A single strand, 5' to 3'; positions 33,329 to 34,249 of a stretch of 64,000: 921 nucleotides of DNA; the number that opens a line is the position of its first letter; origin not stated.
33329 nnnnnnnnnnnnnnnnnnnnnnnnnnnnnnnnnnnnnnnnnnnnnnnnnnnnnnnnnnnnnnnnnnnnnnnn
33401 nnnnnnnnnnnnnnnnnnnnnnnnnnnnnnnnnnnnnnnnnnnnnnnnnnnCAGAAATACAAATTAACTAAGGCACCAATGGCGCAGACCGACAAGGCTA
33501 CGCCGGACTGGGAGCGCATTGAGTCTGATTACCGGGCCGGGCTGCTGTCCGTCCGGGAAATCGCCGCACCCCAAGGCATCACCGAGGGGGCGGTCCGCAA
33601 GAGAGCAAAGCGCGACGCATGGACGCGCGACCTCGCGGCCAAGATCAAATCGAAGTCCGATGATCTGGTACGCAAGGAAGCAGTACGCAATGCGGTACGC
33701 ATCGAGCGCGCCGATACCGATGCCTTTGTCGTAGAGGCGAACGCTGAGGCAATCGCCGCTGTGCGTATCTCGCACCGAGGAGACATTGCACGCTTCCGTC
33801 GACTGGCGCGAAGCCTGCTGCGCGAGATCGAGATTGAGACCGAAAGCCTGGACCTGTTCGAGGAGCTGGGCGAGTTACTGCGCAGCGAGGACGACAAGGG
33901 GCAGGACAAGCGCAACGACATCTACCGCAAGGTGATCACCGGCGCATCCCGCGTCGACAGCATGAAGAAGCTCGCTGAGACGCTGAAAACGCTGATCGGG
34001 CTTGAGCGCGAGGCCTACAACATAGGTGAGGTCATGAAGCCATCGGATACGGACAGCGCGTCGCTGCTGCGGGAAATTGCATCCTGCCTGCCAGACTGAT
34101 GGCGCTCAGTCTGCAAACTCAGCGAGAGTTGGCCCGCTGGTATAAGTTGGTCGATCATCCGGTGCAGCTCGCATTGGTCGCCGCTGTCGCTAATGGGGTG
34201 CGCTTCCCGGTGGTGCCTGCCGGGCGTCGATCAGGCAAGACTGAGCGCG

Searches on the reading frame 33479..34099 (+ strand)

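Call 7: search_protein_families(library=pfam, proteins=[window:33479-34099:+], max_evalue=0.01)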
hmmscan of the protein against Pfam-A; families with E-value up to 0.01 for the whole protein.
window:33479-34099:+ (206 aa): 1 family
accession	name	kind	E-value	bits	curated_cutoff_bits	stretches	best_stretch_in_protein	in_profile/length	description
PF21214.3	SelB_WH_2nd_bact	-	0.0081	16.5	27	0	47-72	21-44/59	Selenocysteine-specific elongation factor, winged helix domain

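Call 8: search_protein_families(library=phrogs, proteins=[window:33479-34099:+], max_evalue=0.01)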
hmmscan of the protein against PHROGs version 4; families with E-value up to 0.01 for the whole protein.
window:33479-34099:+ (206 aa): 7 families
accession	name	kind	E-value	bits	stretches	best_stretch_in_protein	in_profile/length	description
phrog_1206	-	head and packaging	2.9e-67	227.5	1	5-197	3-193/207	terminase small subunit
phrog_30948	-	unknown function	2.7e-08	34.9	1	9-65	7-63/80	-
phrog_370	-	head and packaging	4.9e-07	30.9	1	6-67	1-60/284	terminase small subunit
phrog_2606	-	head and packaging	3.7e-06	27.5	1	6-73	4-72/310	terminase small subunit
phrog_51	-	head and packaging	1.4e-05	25.9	1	7-59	2-58/261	terminase small subunit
phrog_4151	-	DNA, RNA and nucleotide metabolism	0.00067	20.5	1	14-95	13-65/154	DNA binding protein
phrog_509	-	head and packaging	0.0064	17.1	1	12-60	12-64/238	terminase small subunit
